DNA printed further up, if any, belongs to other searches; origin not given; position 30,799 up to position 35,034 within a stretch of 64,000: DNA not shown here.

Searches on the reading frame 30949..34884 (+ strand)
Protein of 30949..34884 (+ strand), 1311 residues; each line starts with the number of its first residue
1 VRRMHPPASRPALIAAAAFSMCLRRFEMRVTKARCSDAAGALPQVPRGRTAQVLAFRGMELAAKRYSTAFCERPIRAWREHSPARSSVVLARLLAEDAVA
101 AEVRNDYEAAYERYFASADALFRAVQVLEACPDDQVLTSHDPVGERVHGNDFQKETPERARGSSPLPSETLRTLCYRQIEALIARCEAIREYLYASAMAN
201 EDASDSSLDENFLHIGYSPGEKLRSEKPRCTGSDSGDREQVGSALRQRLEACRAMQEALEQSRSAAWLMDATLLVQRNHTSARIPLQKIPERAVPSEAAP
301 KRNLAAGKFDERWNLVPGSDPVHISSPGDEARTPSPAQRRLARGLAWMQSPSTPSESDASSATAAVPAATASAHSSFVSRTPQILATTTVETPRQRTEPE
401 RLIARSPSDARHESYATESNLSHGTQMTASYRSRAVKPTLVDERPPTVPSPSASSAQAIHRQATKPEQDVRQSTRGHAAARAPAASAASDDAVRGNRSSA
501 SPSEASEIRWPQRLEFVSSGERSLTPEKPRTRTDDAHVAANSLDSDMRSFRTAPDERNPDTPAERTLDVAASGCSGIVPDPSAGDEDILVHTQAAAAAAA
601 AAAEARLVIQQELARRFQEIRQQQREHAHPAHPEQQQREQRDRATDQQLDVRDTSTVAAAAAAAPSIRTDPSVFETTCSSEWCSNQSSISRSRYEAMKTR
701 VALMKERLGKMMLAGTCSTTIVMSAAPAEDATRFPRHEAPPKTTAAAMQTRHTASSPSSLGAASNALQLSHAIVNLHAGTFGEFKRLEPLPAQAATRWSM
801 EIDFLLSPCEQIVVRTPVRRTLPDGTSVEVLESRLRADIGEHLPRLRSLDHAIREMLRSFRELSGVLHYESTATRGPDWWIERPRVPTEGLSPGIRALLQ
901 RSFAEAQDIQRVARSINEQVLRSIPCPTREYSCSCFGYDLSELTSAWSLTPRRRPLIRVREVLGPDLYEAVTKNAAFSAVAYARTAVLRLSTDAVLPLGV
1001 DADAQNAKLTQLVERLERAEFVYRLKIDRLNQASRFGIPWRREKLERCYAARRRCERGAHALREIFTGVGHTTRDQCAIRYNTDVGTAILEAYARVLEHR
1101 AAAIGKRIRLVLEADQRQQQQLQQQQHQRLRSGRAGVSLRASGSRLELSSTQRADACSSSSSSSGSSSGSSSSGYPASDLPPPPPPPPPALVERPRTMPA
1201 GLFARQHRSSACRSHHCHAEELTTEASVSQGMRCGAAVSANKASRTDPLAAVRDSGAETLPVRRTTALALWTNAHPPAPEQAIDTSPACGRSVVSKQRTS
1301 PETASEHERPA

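Call 7: search_protein_families(library=pfam, proteins=[window:30949-34884:+], max_evalue=0.001)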
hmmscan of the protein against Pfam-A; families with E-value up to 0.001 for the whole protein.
window:30949-34884:+ (1311 aa): 1 family
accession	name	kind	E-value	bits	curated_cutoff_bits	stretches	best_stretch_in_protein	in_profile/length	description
PF03759.18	PRONE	-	1.9e-50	172.2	27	2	764-928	27-200/361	PRONE (Plant-specific Rop nucleotide exchanger)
